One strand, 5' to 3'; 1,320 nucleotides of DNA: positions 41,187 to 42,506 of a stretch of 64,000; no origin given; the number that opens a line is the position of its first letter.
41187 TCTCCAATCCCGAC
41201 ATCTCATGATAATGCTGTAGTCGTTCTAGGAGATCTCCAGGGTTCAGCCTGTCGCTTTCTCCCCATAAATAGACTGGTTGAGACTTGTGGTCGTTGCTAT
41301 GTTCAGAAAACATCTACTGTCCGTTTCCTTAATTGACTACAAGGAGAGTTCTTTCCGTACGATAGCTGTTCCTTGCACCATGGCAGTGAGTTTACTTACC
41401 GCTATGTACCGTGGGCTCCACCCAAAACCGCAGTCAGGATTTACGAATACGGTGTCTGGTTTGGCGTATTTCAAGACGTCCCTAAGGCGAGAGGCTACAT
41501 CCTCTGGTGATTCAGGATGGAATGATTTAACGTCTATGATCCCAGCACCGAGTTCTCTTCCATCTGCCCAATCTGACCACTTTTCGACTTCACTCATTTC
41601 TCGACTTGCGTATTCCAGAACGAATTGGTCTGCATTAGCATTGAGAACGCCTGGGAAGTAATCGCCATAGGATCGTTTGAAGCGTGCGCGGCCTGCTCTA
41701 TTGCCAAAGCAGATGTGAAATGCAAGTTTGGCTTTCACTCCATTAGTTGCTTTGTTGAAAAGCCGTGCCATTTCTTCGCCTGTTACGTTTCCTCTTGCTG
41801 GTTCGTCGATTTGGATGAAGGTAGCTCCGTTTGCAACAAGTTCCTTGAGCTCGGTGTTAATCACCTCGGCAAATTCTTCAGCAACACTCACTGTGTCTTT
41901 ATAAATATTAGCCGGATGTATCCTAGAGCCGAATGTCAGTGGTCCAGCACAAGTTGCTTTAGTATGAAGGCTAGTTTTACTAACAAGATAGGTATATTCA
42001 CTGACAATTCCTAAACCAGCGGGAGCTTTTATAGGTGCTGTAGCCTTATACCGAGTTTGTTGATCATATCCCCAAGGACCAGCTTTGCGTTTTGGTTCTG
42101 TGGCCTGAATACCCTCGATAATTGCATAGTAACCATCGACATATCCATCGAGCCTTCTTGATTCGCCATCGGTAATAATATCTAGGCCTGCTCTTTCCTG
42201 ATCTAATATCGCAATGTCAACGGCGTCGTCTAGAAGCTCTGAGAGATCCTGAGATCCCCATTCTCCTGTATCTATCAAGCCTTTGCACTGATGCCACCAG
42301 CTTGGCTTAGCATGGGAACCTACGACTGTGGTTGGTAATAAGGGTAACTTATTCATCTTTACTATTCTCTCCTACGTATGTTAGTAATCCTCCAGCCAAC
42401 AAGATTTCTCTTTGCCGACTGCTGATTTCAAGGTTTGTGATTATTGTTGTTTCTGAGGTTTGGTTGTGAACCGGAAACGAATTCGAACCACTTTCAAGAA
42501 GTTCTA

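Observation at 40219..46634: Citrate-synthase / PrpF / short aconitase operon lacking PrpB and extended by MetE-like and threonine-aldolase-like genes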

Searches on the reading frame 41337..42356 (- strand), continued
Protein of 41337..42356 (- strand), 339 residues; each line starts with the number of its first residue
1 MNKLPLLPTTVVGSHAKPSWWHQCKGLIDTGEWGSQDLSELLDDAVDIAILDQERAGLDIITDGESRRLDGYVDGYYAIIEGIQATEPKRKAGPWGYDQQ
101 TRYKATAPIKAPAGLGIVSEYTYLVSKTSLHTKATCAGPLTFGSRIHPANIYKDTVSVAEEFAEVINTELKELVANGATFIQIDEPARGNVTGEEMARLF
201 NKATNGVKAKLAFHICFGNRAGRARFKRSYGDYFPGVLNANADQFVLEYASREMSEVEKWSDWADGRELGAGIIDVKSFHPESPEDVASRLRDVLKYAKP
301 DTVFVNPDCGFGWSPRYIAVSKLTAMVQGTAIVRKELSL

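Call 49: search_solved_structures(query=L091:11102-12475:+, max_evalue=1e-10)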
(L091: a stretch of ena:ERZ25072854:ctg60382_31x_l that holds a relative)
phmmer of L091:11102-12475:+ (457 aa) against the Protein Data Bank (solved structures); distinct sequences matched with E-value up to 1e-10: 14.
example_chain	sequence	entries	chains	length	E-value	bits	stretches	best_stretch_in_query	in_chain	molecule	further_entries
5mvi_E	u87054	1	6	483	3.3e-26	95.6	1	15-387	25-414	2-methylcitrate dehydratase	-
1szq_A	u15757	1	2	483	1.1e-25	93.9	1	15-388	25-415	2-methylcitrate dehydratase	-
5mux_A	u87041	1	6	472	8.2e-22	81.1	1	31-388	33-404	2-methylcitrate dehydratase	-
7br9_A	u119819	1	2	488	3.5e-18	69.1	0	25-251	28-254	Cis-aconitate decarboxylase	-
6r6t_A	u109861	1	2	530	4.9e-18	68.6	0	25-251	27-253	Cis-aconitate decarboxylase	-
6s62_A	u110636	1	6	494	2.9e-17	66.1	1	3-358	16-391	Propionate catabolic protein PrpD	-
12vt_A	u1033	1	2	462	3.4e-15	59.3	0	25-234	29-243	Cis-aconitate decarboxylase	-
12vw_A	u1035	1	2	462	3.5e-15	59.2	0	25-234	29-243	Cis-aconitate decarboxylase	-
12ux_A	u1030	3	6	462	3.5e-15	59.2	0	25-234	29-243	Cis-aconitate decarboxylase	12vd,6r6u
12vq_A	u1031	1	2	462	1.6e-14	57.1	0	25-234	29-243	Cis-aconitate decarboxylase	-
7bra_A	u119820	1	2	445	3.1e-13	52.8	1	11-390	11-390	Bacillus subtilis IRG1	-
2hp3_A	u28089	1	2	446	1.3e-12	50.8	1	17-389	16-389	IDS-epimerase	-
2hp0_A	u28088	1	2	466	1.5e-12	50.6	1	17-389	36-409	IDS-epimerase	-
7e9d_A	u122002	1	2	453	3.7e-12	49.3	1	11-390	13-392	IRG1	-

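Call 54: search_protein_families(library=pfam, proteins=[L084:8517-9992:+, L084:5980-7425:+, L084:7436-8458:+, L074:9101-9934:+, L092:88-1746:+, L094:3660-5339:+, L032:11016-12368:+, L007:2238-2984:+, L007:3076-4158:+, L007:12163-13812:+], max_evalue=0.0001)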
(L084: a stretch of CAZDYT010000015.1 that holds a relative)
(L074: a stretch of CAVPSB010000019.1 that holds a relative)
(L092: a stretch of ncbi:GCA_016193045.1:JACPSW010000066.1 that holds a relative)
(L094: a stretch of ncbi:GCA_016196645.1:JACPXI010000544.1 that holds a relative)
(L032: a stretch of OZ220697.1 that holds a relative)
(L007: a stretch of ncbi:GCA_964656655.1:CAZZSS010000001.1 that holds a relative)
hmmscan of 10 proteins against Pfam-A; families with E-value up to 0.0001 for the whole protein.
L084:8517-9992:+ (491 aa): 2 families
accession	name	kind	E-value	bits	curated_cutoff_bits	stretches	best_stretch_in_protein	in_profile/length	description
PF12225.13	DUF5981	-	3.2e-24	84.9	23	1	371-456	6-93/95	Methylene-tetrahydrofolate reductase C terminal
PF02219.23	MTHFR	-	5.1e-21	75.7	24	1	9-279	2-273/287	Methylenetetrahydrofolate reductase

L084:5980-7425:+ (481 aa): 0 families

L084:7436-8458:+ (340 aa): 2 families
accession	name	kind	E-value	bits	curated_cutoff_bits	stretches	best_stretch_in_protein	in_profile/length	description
PF01717.24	Meth_synt_2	-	5.1e-44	151.3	21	1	10-328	1-322/324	Cobalamin-independent synthase, Catalytic domain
PF08267.18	Meth_synt_1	-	6.1e-05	23.1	27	0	130-274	151-290/313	Cobalamin-independent synthase, N-terminal domain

L074:9101-9934:+ (277 aa): 1 family
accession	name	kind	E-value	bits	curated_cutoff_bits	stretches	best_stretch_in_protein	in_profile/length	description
PF05721.19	PhyH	-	8.6e-34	118.1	22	1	13-205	1-212/213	Phytanoyl-CoA dioxygenase (PhyH)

L092:88-1746:+ (552 aa): 6 families
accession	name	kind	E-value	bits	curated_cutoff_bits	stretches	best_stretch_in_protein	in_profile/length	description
PF12831.13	FAD_oxidored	-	1.3e-92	311.7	27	1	39-537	1-416/416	FAD dependent oxidoreductase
PF13450.12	NAD_binding_8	-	2.2e-07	31.5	21.9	1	42-78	1-37/68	NAD(P)-binding Rossmann-like domain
PF00890.30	FAD_binding_2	-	5.1e-06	26.4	20.4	1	40-80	2-43/414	FAD binding domain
PF01134.28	GIDA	-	1.7e-05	24.5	22.1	1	40-72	2-35/391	Glucose inhibited division protein A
PF01266.30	DAO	-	3.8e-05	23.8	27.9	1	40-134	2-95/353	FAD dependent oxidoreductase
PF07992.20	Pyr_redox_2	-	7e-05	22.8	26.1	0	39-79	2-44/291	Pyridine nucleotide-disulphide oxidoreductase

L094:3660-5339:+ (559 aa): 3 families
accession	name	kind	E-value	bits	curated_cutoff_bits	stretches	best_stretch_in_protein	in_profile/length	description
PF02776.23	TPP_enzyme_N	-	5.6e-32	110.5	26.8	1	5-109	2-106/119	Thiamine pyrophosphate enzyme, N-terminal TPP binding domain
PF02775.26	TPP_enzyme_C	-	1.7e-29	103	21.9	1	408-549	13-151/151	Thiamine pyrophosphate enzyme, C-terminal TPP binding domain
PF00205.28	TPP_enzyme_M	-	6.5e-28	97.6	30.4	1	193-327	3-137/137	Thiamine pyrophosphate enzyme, central domain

L032:11016-12368:+ (450 aa): 0 families

L007:2238-2984:+ (248 aa): 1 family
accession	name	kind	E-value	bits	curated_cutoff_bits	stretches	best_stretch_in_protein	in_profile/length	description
PF19538.4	DUF6062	-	2.8e-25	89.6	27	1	24-241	12-238/243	Family of unknown function (DUF6062)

L007:3076-4158:+ (360 aa): 1 family
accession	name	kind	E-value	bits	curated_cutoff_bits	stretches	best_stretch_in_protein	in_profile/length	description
PF00296.26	Bac_luciferase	-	4.6e-61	207.3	27.9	1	1-327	1-314/314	Luciferase-like monooxygenase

L007:12163-13812:+ (549 aa): 0 families

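Call 66: predict_structure(alignment_id=A1)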
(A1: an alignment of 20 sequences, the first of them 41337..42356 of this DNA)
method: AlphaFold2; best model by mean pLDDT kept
length: 339 residues; sequences in the alignment: 20
mean_pLDDT: 81.1   pTM: 0.85
mean pLDDT of the five models: 81.1, 77.7, 75.6, 71.1, 65.8
residues with pLDDT >= 90: 122; 70-90: 149; 50-70: 57; < 50: 11
segments of 3 or more residues with pLDDT < 50: 1-5
pLDDT, mean of each block of 10 residues (from residue 1): 44 52 73 80 77 78 69 72 84 54 92 85 86 85 90 95 94 93 85 95 97 81 62 94 91 86 92 77 91 92 74 68 86 85
secondary structure, 60 per line:
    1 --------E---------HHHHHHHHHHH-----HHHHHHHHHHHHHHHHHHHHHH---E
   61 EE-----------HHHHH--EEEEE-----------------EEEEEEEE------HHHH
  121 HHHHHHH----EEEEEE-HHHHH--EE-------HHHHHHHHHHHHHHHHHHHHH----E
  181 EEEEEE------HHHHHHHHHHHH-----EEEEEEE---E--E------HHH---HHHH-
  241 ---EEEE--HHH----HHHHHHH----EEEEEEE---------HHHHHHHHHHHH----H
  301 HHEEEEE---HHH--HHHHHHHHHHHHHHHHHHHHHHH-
elements in order: H19-29 H35-56 E60-62 H74-78 E81-85 E103-110 H117-127 E132-137 H139-143 H155-175 E180-186 H193-204 E210-216 H236-239 E244-247 H257-263 E268-274 H284-295 E303-307 H316-338

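Call 69: fold_search(model_id=the predicted structure, library=pdb)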
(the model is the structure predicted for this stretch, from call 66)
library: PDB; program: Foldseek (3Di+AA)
matches with E <= 10: 1690; with E <= 0.001: 55
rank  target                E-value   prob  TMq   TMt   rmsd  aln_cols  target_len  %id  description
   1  3rpd_A                5.4e-19  1.00  0.79  0.77   4.5       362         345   28  The structure of a B12-independent methionine synthase from Shewanella sp. W3-18-1 in complex with Selenomethionine. (released 2011-08-31)
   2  3bq6_B                8.5e-19  1.00  0.80  0.40   3.1       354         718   22  Crystal Structure of T. maritima Cobalamin-Independent Methionine Synthase complexed with Zn2+ (Monoclinic) (released 2008-03-11)
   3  3rpd_B                1.1e-18  1.00  0.78  0.78   4.4       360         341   28  The structure of a B12-independent methionine synthase from Shewanella sp. W3-18-1 in complex with Selenomethionine. (released 2011-08-31)
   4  1xdj_A                1.2e-18  1.00  0.78  0.39   3.7       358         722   22  Crystal Structure of T. maritima Cobalamin-Independent Methionine Synthase complexed with Zn2+ and Homocysteine (released 2005-03-01)
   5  1t7l_A                1.8e-18  1.00  0.80  0.39   3.1       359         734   21  Crystal Structure of Cobalamin-Independent Methionine Synthase from T. maritima (released 2005-03-01)
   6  1xpg_A                2.3e-18  1.00  0.81  0.39   3.3       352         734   21  Crystal Structure of T. maritima Cobalamin-Independent Methionine Synthase complexed with Zn2+ and Methyltetrahydrofol (released 2005-03-01)
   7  4ztx                  4.8e-18  1.00  0.80  0.38   3.8       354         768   22  Neurospora crassa cobalamin-independent methionine synthase complexed with Zn2+ (released 2015-12-09)
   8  4l6h                  1.3e-17  1.00  0.78  0.36   3.6       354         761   22  Crystal structure of the Candida albicans Methionine Synthase in complex with Methotrexate and Homocysteine (released 2014-03-05)
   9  1xr2_B                1.3e-17  1.00  0.80  0.40   3.3       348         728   22  Crystal Structure of oxidized T. maritima Cobalamin-Independent Methionine Synthase complexed with Methyltetrahydrofol (released 2005-03-01)
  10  1t7l_B                1.6e-17  1.00  0.80  0.39   3.1       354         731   21  Crystal Structure of Cobalamin-Independent Methionine Synthase from T. maritima (released 2005-03-01)
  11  3bq6_A                2.5e-17  1.00  0.78  0.39   3.1       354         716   22  Crystal Structure of T. maritima Cobalamin-Independent Methionine Synthase complexed with Zn2+ (Monoclinic) (released 2008-03-11)
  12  1xr2_A                3.4e-17  1.00  0.78  0.39   3.2       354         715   20  Crystal Structure of oxidized T. maritima Cobalamin-Independent Methionine Synthase complexed with Methyltetrahydrofol (released 2005-03-01)
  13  4l5z                  5.4e-17  1.00  0.76  0.36   3.6       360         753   21  Crystal structure of the Candida albicans Methionine Synthase in complex with Homocysteine (released 2014-03-05)
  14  4qqu                  1.1e-16  1.00  0.77  0.36   4.1       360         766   22  Crystal structure of the cobalamin-independent methionine synthase enzyme in a closed conformation (released 2015-01-14)
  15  3bq5_B                2.5e-16  1.00  0.79  0.39   3.2       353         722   22  Crystal Structure of T. maritima Cobalamin-Independent Methionine Synthase complexed with Zn2+ and Homocysteine (Monoc (released 2008-03-11)
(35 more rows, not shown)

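Call 79: search_protein_representatives(protein=window:41337-42356:-)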
Query: 339 residues. Proteins with E-value up to 0.001 (for the whole library): 3461; up to 1e-10: 1026; up to 1e-30: 125. The best 150 are listed.
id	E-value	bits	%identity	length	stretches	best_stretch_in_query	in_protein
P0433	2.1e-91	323.2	72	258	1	1-206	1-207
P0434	5.7e-89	315.2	50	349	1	6-338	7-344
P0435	5.1e-86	305.5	67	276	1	2-210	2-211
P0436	4.2e-85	302.5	48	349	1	3-338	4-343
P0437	1.4e-77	277.8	64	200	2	185-284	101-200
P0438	2.8e-74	266.9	59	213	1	132-337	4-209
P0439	4.6e-72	259.6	41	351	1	3-338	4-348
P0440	8.7e-70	252.1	63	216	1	4-191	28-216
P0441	3.3e-69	250.2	38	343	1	4-335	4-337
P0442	6.3e-69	249.3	41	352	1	6-335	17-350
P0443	1.3e-68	248.2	40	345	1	3-337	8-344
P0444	2.4e-68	247.4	38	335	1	6-339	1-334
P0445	4.7e-68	246.4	39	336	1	11-338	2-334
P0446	1.8e-64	234.6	67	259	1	41-205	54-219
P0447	2.0e-64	234.5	39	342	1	2-338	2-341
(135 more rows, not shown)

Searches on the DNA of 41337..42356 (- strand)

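Call 30: search_rna_families(sources=[L007, L017, L019, L021, L025, L039, L091], threshold=gathering)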
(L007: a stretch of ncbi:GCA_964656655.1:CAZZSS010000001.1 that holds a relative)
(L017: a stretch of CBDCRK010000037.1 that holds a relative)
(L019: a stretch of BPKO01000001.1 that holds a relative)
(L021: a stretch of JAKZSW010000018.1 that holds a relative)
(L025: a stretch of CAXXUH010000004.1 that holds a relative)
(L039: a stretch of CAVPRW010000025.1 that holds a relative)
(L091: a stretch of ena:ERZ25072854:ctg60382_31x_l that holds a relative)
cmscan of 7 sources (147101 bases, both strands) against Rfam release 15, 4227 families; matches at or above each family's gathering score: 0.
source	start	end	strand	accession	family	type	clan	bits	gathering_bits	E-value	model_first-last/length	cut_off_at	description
